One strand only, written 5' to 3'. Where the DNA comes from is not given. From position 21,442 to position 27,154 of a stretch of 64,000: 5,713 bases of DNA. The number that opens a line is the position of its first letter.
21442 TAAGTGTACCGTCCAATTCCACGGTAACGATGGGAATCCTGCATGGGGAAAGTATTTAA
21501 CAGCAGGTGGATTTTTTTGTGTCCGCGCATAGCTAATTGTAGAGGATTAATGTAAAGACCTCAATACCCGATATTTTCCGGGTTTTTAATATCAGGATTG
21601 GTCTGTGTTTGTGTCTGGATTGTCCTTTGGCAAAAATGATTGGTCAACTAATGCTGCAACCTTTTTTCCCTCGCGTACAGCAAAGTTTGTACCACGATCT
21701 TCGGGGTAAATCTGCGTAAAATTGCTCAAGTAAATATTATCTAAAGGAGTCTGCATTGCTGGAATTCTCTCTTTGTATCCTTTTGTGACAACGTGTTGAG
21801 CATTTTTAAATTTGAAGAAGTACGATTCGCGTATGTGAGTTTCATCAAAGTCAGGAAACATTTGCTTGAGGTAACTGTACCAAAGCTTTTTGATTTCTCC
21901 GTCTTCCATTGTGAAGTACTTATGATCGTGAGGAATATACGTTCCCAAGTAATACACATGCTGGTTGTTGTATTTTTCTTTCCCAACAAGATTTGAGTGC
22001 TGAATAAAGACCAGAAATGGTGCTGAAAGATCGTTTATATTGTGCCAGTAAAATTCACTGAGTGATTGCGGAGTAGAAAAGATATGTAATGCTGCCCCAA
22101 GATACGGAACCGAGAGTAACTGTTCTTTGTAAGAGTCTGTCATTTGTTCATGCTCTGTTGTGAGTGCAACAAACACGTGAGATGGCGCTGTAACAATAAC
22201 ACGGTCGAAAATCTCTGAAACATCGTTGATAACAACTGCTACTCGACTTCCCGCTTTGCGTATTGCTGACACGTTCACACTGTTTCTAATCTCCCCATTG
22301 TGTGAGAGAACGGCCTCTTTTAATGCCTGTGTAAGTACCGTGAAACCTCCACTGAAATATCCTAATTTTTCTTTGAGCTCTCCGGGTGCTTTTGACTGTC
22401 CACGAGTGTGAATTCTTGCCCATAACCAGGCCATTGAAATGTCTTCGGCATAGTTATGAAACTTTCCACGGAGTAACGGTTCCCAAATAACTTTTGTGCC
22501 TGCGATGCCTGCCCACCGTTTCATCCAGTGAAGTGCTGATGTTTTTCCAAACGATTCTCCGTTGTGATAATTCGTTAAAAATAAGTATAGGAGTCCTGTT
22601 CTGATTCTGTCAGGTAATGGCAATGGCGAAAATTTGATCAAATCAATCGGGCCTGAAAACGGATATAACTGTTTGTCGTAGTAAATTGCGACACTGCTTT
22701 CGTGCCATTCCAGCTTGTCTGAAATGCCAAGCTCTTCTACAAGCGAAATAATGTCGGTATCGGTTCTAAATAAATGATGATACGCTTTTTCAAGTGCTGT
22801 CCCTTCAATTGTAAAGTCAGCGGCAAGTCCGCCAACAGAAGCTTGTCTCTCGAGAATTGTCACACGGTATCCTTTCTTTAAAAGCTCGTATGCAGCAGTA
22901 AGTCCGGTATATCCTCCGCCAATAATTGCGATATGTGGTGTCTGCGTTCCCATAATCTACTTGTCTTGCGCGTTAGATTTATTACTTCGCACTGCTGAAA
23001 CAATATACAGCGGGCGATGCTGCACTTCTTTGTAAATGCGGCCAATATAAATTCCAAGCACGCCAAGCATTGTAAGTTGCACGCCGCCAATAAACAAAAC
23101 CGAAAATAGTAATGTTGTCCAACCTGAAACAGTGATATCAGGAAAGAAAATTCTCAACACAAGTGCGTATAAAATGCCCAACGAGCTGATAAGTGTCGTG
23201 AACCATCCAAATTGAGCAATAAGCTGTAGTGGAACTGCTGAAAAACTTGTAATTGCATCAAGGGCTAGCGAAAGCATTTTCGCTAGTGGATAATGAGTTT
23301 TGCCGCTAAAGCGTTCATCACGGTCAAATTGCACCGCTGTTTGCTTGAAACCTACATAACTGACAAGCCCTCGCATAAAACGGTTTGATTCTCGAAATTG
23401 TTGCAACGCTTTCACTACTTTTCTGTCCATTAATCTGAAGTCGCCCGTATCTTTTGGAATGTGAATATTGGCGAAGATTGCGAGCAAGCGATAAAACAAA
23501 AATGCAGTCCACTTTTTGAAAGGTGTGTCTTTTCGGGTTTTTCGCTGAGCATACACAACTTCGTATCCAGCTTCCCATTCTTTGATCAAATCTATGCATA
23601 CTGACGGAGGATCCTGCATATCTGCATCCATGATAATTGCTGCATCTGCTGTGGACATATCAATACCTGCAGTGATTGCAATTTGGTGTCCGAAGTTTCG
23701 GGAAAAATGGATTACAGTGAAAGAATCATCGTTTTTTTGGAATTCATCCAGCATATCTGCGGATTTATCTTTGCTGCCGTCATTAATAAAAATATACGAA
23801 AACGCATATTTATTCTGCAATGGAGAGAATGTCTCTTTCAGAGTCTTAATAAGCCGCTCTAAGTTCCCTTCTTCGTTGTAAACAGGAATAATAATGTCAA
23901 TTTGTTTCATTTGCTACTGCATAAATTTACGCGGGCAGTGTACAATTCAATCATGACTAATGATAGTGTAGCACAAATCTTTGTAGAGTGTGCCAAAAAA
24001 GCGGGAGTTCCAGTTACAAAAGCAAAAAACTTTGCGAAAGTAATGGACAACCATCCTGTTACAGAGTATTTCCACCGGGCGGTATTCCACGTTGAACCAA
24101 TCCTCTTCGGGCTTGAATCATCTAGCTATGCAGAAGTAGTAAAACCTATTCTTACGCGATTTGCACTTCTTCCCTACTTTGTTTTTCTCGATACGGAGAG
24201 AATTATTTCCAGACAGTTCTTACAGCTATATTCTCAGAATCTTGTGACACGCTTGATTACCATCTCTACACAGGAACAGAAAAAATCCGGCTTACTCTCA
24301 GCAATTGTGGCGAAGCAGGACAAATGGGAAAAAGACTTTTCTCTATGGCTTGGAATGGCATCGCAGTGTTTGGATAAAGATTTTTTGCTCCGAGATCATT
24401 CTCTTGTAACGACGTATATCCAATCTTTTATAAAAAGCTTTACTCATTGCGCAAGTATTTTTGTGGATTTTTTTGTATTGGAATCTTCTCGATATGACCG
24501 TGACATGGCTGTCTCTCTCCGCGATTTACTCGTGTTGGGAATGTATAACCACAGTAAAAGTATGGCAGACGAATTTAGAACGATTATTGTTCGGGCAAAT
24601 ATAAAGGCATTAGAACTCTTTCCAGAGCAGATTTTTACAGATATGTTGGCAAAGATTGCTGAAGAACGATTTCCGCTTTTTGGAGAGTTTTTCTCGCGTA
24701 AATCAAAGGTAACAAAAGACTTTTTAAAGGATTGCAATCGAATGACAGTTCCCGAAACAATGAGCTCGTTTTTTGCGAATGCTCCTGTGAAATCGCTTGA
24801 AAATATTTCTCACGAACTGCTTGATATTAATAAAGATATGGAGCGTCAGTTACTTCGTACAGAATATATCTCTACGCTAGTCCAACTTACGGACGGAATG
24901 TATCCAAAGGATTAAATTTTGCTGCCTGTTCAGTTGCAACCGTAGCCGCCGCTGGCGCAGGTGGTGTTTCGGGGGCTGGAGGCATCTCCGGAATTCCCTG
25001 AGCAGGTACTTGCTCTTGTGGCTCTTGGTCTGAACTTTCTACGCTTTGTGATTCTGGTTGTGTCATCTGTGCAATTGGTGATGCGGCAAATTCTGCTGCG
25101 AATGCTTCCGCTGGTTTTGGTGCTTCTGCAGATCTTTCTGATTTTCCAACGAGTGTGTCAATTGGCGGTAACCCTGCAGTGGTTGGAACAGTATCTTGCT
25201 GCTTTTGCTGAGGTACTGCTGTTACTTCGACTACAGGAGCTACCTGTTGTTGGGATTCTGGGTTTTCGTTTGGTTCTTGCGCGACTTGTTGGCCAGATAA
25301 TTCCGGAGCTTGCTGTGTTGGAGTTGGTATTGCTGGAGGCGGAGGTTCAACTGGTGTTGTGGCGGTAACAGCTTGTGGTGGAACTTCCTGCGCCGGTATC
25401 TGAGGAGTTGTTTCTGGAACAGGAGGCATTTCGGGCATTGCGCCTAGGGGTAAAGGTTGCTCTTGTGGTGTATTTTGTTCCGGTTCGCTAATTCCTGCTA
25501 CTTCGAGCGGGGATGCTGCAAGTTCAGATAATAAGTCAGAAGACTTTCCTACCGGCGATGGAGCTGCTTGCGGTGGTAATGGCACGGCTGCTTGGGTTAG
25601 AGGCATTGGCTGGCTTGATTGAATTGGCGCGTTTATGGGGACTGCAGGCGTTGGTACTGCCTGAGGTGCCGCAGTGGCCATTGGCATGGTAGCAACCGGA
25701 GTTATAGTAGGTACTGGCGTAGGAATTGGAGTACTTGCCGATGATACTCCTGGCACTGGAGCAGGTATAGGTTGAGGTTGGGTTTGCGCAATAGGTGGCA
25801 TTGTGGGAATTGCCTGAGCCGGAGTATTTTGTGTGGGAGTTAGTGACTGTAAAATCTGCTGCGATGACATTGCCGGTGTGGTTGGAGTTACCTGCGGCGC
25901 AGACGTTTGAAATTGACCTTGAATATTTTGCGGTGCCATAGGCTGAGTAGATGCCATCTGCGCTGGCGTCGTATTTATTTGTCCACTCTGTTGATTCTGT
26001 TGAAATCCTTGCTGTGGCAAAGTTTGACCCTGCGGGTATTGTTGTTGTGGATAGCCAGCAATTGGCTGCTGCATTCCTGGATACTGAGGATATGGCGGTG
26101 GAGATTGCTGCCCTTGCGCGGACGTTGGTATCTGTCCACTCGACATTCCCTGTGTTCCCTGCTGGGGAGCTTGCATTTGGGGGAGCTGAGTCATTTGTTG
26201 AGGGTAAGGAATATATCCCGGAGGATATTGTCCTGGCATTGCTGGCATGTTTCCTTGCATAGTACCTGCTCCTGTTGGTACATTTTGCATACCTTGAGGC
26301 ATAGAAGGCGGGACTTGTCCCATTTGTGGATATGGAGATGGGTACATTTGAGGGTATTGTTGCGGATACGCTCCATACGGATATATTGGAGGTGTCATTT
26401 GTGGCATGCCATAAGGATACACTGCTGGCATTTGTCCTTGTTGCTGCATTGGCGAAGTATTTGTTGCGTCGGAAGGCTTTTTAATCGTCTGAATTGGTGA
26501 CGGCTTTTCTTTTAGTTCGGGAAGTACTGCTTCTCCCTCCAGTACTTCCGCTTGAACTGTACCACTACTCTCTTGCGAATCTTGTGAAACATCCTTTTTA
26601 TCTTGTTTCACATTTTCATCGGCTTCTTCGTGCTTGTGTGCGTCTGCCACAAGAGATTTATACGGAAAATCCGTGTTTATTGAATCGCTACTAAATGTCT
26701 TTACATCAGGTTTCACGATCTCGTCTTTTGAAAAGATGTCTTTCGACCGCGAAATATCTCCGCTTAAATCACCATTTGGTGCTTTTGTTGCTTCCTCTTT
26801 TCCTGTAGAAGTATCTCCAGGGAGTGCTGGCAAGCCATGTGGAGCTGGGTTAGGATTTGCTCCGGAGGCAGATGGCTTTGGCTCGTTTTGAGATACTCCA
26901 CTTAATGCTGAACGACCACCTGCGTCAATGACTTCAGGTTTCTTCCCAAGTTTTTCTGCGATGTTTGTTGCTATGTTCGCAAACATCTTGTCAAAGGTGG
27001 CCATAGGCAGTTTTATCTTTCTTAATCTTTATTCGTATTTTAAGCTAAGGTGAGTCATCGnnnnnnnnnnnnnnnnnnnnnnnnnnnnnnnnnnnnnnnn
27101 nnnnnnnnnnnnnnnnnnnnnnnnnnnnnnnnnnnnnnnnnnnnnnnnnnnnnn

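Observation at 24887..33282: Cluster of proteases with giant proline-rich disordered tails and a recurrent LPPLP motif, plus a 705-aa Pro/Gln-rich IDP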

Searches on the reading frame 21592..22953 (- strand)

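Call 5: search_protein_families(library=pfam, proteins=[window:21592-22953:-], max_evalue=0.01)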
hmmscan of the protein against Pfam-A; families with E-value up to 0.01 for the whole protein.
window:21592-22953:- (453 aa): 12 families
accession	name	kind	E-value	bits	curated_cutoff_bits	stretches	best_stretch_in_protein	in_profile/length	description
PF01593.30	Amino_oxidase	-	9e-29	101.5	19.8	1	16-434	2-440/443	Flavin containing amine oxidoreductase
PF01266.30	DAO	-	1.1e-14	55.2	27.9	1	8-41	2-35/353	FAD dependent oxidoreductase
PF13450.12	NAD_binding_8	-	4.9e-13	49.6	21.9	1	10-74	1-67/68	NAD(P)-binding Rossmann-like domain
PF00070.33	Pyr_redox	-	1e-06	29.6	22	1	7-46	1-39/82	Pyridine nucleotide-disulphide oxidoreductase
PF01946.23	Thi4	-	3.9e-06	26.7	26.2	1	8-42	20-55/235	Thi4 family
PF07992.20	Pyr_redox_2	-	4e-06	26.9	26.1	1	6-40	142-177/291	Pyridine nucleotide-disulphide oxidoreductase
PF12831.13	FAD_oxidored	-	2.9e-05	24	27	1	8-45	2-39/416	FAD dependent oxidoreductase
PF00890.30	FAD_binding_2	-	5.2e-05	23.1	20.4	1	8-44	2-37/414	FAD binding domain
PF01494.25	FAD_binding_3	-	0.00015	21.6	22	1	8-39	4-35/349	FAD binding domain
PF03486.20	HI0933_like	-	0.00043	20.2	50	1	7-41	2-36/244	HI0933-like protein Rossmann domain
PF13738.12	Pyr_redox_3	-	0.00071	19.4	30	1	10-61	2-53/305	Pyridine nucleotide-disulphide oxidoreductase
PF01134.28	GIDA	-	0.0047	16.5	22.1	1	8-75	2-70/391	Glucose inhibited division protein A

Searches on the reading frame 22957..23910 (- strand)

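Call 5: search_protein_families(library=pfam, proteins=[window:22957-23910:-], max_evalue=0.01)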
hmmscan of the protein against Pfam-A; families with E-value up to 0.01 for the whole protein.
window:22957-23910:- (317 aa): 2 families
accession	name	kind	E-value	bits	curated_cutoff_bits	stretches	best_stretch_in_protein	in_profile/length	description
PF00535.33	Glycos_transf_2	-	4.6e-33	115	23.3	1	6-168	2-166/168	Glycosyl transferase family 2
PF10111.15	Glyco_tranf_2_2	-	0.0035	17.3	27.3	1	6-97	2-91/276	Glycosyltransferase like family 2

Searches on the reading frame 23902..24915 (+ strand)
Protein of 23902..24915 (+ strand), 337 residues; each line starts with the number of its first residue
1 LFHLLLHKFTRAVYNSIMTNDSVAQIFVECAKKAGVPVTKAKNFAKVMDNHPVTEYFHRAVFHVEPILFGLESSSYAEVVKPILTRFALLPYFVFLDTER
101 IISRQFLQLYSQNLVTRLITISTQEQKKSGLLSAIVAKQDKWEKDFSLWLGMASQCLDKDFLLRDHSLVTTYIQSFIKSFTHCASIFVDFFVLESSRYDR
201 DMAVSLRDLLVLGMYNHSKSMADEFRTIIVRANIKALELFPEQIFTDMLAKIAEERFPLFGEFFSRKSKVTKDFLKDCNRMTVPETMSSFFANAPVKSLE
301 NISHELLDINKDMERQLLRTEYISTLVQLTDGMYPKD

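Call 5: search_protein_families(library=pfam, proteins=[window:23902-24915:+], max_evalue=0.01)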
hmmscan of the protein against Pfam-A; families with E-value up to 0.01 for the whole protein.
window:23902-24915:+ (337 aa): 0 families

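Call 6: search_protein_families(library=ncbifam, proteins=[window:23902-24915:+], max_evalue=0.01)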
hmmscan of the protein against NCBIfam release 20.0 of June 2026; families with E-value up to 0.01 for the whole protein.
window:23902-24915:+ (337 aa): 0 families

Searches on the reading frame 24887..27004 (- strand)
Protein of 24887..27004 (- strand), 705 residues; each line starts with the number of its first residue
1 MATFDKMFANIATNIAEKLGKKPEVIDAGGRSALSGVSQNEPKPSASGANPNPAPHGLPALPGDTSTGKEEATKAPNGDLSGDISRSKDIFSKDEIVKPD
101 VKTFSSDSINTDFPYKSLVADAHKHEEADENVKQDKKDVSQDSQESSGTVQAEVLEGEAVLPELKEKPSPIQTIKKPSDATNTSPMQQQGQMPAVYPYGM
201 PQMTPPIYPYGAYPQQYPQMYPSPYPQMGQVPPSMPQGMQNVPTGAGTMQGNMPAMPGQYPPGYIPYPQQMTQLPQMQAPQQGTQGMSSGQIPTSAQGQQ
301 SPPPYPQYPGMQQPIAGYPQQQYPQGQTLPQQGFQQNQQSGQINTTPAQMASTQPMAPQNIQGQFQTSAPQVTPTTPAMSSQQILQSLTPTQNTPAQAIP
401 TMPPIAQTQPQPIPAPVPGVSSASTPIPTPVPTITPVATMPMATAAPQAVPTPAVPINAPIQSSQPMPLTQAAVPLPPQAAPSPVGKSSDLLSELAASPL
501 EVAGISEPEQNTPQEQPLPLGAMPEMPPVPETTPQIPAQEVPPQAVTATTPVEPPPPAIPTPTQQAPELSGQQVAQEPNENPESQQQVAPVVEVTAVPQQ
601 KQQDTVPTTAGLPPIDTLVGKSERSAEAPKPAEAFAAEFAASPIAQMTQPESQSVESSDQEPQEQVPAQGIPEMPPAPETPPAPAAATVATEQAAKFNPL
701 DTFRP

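Call 5: search_protein_families(library=pfam, proteins=[window:24887-27004:-], max_evalue=0.01)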
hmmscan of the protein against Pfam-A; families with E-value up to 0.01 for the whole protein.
window:24887-27004:- (705 aa): 0 families

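Call 6: search_protein_families(library=ncbifam, proteins=[window:24887-27004:-], max_evalue=0.01)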
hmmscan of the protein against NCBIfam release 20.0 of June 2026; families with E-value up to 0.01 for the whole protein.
window:24887-27004:- (705 aa): 0 families
